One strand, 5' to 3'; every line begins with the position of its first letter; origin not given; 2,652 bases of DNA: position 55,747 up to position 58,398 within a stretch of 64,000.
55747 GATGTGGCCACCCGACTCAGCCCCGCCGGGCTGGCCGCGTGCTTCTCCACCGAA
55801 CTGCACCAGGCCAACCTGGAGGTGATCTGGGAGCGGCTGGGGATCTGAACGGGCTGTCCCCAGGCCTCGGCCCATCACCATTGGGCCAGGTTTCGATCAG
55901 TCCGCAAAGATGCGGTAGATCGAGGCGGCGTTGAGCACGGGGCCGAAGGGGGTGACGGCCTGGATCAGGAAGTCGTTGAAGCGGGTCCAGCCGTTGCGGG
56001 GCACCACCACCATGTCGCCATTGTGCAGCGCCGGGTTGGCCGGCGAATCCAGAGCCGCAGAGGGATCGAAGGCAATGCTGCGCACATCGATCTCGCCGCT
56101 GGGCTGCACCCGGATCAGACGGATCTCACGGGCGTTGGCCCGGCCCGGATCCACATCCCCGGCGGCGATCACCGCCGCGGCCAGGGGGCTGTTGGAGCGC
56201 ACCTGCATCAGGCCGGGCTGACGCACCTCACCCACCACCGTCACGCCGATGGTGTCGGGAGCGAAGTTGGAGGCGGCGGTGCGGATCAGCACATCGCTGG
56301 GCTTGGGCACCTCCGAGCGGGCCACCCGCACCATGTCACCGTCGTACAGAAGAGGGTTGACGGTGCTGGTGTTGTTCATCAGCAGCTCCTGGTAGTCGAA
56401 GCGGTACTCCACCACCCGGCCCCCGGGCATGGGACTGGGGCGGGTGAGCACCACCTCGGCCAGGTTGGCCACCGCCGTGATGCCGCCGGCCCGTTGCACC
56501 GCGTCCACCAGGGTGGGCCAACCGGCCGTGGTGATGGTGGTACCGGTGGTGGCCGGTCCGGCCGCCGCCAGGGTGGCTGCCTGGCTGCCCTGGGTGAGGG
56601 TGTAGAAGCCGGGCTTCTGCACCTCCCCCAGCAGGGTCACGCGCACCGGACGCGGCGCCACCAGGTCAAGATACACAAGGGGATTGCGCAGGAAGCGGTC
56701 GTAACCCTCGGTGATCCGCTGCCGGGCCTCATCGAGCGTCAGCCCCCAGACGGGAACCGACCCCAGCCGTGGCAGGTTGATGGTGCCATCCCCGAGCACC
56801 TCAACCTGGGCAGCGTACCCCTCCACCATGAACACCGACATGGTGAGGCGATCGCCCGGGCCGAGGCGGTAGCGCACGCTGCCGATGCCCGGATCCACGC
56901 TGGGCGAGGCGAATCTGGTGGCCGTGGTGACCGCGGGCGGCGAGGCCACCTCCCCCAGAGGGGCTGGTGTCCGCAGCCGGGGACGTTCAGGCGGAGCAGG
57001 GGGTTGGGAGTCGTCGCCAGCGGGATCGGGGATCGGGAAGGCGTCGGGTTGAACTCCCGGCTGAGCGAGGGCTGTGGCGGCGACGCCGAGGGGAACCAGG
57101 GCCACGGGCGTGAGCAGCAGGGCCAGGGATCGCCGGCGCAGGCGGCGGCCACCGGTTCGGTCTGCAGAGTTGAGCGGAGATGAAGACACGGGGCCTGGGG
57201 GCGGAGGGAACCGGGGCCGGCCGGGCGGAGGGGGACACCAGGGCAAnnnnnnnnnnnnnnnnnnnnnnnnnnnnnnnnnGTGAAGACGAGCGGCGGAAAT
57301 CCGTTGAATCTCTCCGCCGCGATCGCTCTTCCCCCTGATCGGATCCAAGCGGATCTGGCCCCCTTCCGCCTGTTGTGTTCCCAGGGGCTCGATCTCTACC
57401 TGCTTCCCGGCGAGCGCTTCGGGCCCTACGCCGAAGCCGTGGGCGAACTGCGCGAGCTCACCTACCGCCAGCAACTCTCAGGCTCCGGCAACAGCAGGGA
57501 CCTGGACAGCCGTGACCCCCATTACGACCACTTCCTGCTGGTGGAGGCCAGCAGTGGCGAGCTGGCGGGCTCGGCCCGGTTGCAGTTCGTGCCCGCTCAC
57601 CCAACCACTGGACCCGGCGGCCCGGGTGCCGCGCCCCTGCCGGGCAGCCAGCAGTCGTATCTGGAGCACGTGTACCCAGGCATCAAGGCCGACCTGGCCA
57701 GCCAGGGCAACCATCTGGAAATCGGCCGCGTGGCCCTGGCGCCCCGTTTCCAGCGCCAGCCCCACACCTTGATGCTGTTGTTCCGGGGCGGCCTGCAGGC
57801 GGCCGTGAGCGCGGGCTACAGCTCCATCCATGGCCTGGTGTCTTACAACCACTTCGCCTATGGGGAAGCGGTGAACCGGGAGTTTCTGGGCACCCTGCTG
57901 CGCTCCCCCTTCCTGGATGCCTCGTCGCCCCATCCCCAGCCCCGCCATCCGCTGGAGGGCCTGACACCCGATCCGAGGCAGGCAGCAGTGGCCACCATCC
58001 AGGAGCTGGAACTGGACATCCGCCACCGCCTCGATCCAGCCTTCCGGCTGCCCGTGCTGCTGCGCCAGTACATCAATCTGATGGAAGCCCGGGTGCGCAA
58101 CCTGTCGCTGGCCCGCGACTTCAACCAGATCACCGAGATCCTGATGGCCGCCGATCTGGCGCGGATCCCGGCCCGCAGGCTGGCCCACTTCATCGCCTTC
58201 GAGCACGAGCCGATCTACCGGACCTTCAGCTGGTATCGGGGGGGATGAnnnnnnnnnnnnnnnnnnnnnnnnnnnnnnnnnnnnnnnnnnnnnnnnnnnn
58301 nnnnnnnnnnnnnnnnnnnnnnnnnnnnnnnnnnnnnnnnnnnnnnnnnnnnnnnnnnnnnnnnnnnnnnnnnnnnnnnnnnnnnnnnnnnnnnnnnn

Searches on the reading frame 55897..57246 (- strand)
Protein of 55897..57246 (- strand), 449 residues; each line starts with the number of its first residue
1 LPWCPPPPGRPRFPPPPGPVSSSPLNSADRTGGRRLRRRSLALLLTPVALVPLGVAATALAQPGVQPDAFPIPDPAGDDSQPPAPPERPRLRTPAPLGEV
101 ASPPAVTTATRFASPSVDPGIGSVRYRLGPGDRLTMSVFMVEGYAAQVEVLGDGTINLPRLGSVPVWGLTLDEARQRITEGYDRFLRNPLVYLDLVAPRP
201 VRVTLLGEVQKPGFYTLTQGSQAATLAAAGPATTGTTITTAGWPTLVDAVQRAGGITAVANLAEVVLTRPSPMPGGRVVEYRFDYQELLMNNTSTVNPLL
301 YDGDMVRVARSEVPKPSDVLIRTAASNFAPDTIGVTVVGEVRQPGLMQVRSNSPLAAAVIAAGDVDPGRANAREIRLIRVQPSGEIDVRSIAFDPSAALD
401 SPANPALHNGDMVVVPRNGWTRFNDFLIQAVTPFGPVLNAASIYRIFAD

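Call 3: search_protein_families(library=pfam, proteins=[window:55897-57246:-], max_evalue=0.1)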
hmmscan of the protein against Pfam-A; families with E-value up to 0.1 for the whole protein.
window:55897-57246:- (449 aa): 3 families
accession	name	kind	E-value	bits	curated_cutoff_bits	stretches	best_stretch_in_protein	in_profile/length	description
PF02563.21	Poly_export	-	1.3e-18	67.3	28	1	125-194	6-75/77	Polysaccharide biosynthesis/export protein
PF10531.15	SLBB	-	1.2e-16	60.7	27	2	335-385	2-50/55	SLBB domain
PF22461.2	SLBB_2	-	5.5e-15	55.7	27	2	245-308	23-79/79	SLBB domain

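Call 4: search_protein_families(library=ncbifam, proteins=[window:55897-57246:-], max_evalue=0.1)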
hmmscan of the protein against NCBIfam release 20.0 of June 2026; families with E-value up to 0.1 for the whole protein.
window:55897-57246:- (449 aa): 5 families
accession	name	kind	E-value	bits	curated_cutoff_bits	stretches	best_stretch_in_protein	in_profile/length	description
TIGR03027.2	pepcterm_export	equivalog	6.3e-21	74.8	180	2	125-310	2-166/169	XrtA/PEP-CTERM system exopolysaccharide export protein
TIGR03028.1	EpsE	equivalog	6.9e-20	71.4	262.65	2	126-233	2-112/239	polysaccharide export protein EpsE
NF011658.0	PRK15078.1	subfamily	7.1e-19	67.8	333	2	244-382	192-305/380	polysaccharide export protein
NF041843.1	EpsY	equivalog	1.9e-18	66.4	320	2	125-232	52-160/211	exopolysaccharide export protein EpsY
NF011722.0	PRK15175.1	equivalog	0.057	12.2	456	1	150-222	107-178/355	Vi polysaccharide ABC transporter protein VexA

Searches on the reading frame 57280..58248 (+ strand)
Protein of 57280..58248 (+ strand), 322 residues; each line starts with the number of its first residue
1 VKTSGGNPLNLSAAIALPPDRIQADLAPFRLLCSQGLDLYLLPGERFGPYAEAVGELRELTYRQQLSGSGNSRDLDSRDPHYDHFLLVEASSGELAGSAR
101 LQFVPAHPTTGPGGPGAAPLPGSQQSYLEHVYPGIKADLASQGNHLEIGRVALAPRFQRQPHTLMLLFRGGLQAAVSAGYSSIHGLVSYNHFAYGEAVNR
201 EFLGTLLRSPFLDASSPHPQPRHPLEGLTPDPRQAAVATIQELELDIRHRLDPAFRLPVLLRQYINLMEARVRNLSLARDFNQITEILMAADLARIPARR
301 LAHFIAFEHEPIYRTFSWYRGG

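Call 3: search_protein_families(library=pfam, proteins=[window:57280-58248:+], max_evalue=0.1)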
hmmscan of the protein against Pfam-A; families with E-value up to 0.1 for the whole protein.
window:57280-58248:+ (322 aa): 2 families
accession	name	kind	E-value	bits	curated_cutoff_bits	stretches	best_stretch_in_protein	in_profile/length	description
PF13444.12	Acetyltransf_5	-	1e-10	42.6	22.4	1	57-166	1-100/102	Acetyltransferase (GNAT) domain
PF21926.2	FeeM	-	0.056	13.7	27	0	127-191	61-126/158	N-acyl amino acid synthase FeeM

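Call 4: search_protein_families(library=ncbifam, proteins=[window:57280-58248:+], max_evalue=0.1)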
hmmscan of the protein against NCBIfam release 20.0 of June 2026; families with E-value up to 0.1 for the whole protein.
window:57280-58248:+ (322 aa): 2 families
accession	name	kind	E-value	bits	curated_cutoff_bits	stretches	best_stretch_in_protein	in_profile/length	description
NF052615.1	orn_lipid_OlsF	equivalog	4.3e-11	42.1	620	1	49-305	319-569/570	bifunctional ornithine lipid synthase OlsF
NF053696.1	GlyAclTfGlsBBct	equivalog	0.028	13.5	300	1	38-81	30-73/303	glycine N(alpha)-acyltransferase GlsB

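Call 52: find_homologous_proteins(query=window:57280-58248:+, max_evalue=0.001)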
Query window:57280-58248:+ (322 aa): 366 proteins with E <= 0.001 among 8000 candidates; the best 120 are listed.
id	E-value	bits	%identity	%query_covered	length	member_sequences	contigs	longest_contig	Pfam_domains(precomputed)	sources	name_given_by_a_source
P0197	6.4e-196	668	93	100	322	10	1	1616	PF13444.13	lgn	-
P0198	5.7e-182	622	88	100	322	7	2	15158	PF13444.13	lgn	-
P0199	2.7e-178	610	85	100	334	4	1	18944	PF13444.13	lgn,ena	-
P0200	1.6e-172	591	84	100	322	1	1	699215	PF13444.13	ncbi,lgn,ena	-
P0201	1.3e-171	588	83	100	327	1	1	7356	PF13444.13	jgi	jgi:hypothetical protein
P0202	1.6e-168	578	82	100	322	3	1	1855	PF13444.13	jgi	jgi:hypothetical protein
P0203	1.3e-155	536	77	100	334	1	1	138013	PF13444.13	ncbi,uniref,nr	ncbi:GNAT family N-acetyltransferase [Cyanobium sp. CH-040]|uniref:GNAT family N-acetyltransferase n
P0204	1.3e-155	536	78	100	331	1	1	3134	PF13444.13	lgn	-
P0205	1.6e-151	522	75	100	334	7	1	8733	PF13444.13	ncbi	-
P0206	2.7e-150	518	75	100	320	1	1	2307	PF13444.13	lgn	-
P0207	1.1e-148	513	75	100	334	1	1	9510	PF13444.13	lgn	-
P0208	2.7e-147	508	72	100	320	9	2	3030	PF13444.13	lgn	-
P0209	1.3e-146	506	72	100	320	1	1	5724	PF13444.13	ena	-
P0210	1.8e-146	506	72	100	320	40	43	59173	PF13444.13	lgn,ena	-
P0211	2.3e-146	505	73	100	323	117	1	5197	PF13444.13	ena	-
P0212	3.8e-146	505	72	100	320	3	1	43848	PF13444.13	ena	-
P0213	1.2e-145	503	72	100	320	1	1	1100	PF13444.13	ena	-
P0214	2.4e-145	502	74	97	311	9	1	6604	PF13444.13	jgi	jgi:hypothetical protein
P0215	3.1e-145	502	74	97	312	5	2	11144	PF13444.13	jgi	jgi:hypothetical protein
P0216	5.6e-145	501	75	97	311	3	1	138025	PF13444.13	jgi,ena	jgi:hypothetical protein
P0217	2.8e-144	498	74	98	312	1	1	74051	PF13444.13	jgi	jgi:hypothetical protein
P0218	5.9e-144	497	73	99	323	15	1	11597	PF13444.13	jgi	jgi:hypothetical protein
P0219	7.6e-144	497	74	99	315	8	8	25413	PF13444.13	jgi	-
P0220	1.1e-143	496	73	100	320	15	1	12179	PF13444.13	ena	-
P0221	1.2e-143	496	75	99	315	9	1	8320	PF13444.13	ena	-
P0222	1.9e-143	496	74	97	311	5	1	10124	PF13444.13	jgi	jgi:hypothetical protein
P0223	2.3e-143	495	73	97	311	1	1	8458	PF13444.13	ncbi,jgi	jgi:hypothetical protein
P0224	4.9e-143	494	75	96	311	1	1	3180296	PF13444.13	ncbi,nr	ncbi:MAG: GNAT family N-acetyltransferase [Cyanobium sp. M30B3]|nr:MAG: GNAT family N-acetyltransfer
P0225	5.4e-143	494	71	100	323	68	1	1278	PF13444.13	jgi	jgi:hypothetical protein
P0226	6.3e-143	494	74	98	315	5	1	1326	PF13444.13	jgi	jgi:hypothetical protein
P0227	1.0e-142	493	70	100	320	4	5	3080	PF13444.13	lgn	-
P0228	1.1e-142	493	75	96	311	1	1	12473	PF13444.13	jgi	jgi:hypothetical protein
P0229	2.0e-142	492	73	98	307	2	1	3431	PF13444.13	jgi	jgi:hypothetical protein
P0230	2.4e-142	492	74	98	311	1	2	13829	PF13444.13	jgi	jgi:hypothetical protein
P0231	2.1e-141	489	73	98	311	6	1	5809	PF13444.13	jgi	jgi:hypothetical protein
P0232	3.6e-141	488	74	96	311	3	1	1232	PF13444.13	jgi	jgi:hypothetical protein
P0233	3.9e-141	488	72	97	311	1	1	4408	PF13444.13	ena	-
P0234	4.8e-141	488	74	95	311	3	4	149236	PF13444.13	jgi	jgi:hypothetical protein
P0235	5.6e-141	488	73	99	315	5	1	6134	PF13444.13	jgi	jgi:hypothetical protein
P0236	6.9e-141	487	72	98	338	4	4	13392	PF13444.13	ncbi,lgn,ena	-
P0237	1.6e-140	486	72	100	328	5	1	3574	PF13444.13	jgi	jgi:hypothetical protein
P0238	3.8e-140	485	71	100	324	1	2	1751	PF13444.13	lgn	-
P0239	8.7e-140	484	70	100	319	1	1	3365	PF13444.13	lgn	-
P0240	1.4e-139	483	73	98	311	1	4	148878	PF13444.13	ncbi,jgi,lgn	jgi:hypothetical protein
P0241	1.6e-139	483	73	98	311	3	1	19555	PF13444.13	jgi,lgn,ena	-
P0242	1.6e-139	483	73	96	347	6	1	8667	PF13444.13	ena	-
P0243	1.7e-139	483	74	94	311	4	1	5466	PF13444.13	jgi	jgi:hypothetical protein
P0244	4.4e-139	481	72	98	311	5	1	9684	PF13444.13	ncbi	-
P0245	7.7e-139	481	70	100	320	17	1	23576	PF13444.13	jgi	jgi:hypothetical protein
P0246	1.2e-138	480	68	100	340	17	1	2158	PF13444.13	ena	-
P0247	6.7e-138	478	71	100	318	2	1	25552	PF13444.13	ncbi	-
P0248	8.0e-138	477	69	99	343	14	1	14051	PF13444.13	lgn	-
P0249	9.7e-138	477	68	100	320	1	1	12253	PF13444.13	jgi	jgi:hypothetical protein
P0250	3.3e-137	475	72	96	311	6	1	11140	PF13444.13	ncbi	-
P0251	3.6e-137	475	73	97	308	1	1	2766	PF13444.13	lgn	-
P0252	5.6e-137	474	72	96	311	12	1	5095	PF13444.13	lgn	-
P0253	5.9e-137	474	71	96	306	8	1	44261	PF13444.13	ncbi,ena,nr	ncbi:MAG: GNAT family N-acetyltransferase [Cyanobacteria bacterium K_DeepCast_0m_m1_088]|nr:GNAT fam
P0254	8.8e-137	474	74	96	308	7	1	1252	PF13444.13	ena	-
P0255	2.7e-136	472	71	98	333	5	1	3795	PF13444.13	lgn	-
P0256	4.4e-136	472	72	96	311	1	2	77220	PF13444.13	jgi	jgi:hypothetical protein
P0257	5.4e-136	471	72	96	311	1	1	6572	PF13444.13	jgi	jgi:hypothetical protein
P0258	5.8e-134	465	69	100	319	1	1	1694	PF13444.13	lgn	-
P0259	6.8e-134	464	72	96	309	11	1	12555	PF13444.13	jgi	jgi:hypothetical protein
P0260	1.9e-133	463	70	95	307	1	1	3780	PF13444.13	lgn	-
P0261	2.9e-133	462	69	100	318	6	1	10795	PF13444.13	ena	-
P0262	1.4e-129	450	68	96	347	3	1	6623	PF13444.13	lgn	-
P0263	3.3e-128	446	67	98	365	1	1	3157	PF13444.13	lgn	-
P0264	6.5e-124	432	64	98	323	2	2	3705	PF13444.13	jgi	-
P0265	2.7e-122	426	63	99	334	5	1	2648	PF13444.13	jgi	-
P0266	7.3e-120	418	66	92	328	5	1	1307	PF13444.13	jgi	jgi:hypothetical protein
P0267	8.2e-120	418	62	100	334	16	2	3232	PF13444.13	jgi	-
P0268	3.5e-119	416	62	96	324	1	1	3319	PF13444.13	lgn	-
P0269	1.2e-117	411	65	92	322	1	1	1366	PF13444.13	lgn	-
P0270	2.3e-117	410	62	99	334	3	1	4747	PF13444.13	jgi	-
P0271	3.5e-116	406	62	93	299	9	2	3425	PF13444.13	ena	-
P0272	5.5e-116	406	62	97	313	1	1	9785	PF13444.13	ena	-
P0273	3.5e-115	403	64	95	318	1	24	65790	PF13444.13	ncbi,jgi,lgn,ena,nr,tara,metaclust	ncbi:MAG: GNAT family N-acetyltransferase [Cyanobium sp. NAT70]|nr:GNAT family N-acetyltransferase [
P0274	4.3e-115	403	61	96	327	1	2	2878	PF13444.13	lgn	-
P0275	2.1e-114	400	64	93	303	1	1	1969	PF13444.13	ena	-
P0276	4.5e-113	396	61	98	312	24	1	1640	PF13444.13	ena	-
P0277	7.0e-113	395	61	96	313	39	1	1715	PF13444.13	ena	-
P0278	1.2e-112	395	62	95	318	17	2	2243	PF13444.13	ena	-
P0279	1.4e-112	394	62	96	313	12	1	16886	PF13444.13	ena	-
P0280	6.2e-112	392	61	96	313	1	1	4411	PF13444.13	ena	-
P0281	6.5e-112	392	63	93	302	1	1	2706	PF13444.13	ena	-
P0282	7.1e-112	392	62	96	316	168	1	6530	PF13444.13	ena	-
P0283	7.9e-112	392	62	96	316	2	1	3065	PF13444.13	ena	-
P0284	2.7e-111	390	62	95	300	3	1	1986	PF13444.13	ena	-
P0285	3.9e-111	390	60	96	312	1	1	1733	PF13444.13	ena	-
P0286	4.0e-111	390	61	96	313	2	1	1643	PF13444.13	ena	-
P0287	7.7e-111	389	64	91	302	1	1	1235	PF13444.13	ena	-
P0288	9.6e-111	388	62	95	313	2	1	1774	PF13444.13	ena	-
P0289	1.3e-110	388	61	96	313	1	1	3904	PF13444.13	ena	-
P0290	2.1e-110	387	61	96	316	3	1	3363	PF13444.13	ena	-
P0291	2.2e-110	387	64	91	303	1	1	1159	PF13444.13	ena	-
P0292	2.4e-110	387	60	95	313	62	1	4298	PF13444.13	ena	-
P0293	2.4e-110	387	61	95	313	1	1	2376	PF13444.13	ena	-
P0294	3.4e-110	386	61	95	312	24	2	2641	PF13444.13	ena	-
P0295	3.5e-110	386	61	95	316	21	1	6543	PF13444.13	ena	-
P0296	3.9e-110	386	61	95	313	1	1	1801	PF13444.13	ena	-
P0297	4.4e-110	386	61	96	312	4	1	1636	PF13444.13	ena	-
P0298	4.5e-110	386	60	96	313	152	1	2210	PF13444.13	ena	-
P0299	5.3e-110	386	61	95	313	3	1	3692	PF13444.13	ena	-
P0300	5.8e-110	386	61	96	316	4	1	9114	PF13444.13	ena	-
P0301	7.9e-110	385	61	95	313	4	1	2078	PF13444.13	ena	-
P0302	8.4e-110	385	61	95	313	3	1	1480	PF13444.13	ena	-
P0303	1.7e-109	384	61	95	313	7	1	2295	PF13444.13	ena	-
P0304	2.1e-109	384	61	95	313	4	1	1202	PF13444.13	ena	-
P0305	2.3e-109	384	61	95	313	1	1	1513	PF13444.13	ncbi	-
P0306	2.3e-109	384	61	95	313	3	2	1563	PF13444.13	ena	-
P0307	2.7e-109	384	61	95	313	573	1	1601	PF13444.13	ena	-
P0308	4.5e-109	383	64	91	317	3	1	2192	PF13444.13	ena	-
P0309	5.0e-109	383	64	91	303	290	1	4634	PF13444.13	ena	-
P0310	6.3e-109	382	61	95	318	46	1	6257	PF13444.13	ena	-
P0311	7.9e-109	382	62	93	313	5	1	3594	PF13444.13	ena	-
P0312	8.8e-109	382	60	95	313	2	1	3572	PF13444.13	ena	-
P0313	8.9e-109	382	59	97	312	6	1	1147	PF13444.13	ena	-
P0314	1.2e-108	381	60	96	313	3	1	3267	PF13444.13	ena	-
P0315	1.5e-108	381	60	95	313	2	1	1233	PF13444.13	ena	-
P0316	1.5e-108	381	62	93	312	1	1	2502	PF13444.13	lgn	-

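Call 54: search_solved_structures(query=A3, max_evalue=10, show_alignments=1)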
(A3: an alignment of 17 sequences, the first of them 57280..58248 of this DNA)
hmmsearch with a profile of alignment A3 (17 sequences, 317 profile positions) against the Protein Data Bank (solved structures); distinct sequences matched with E-value up to 10: 0.
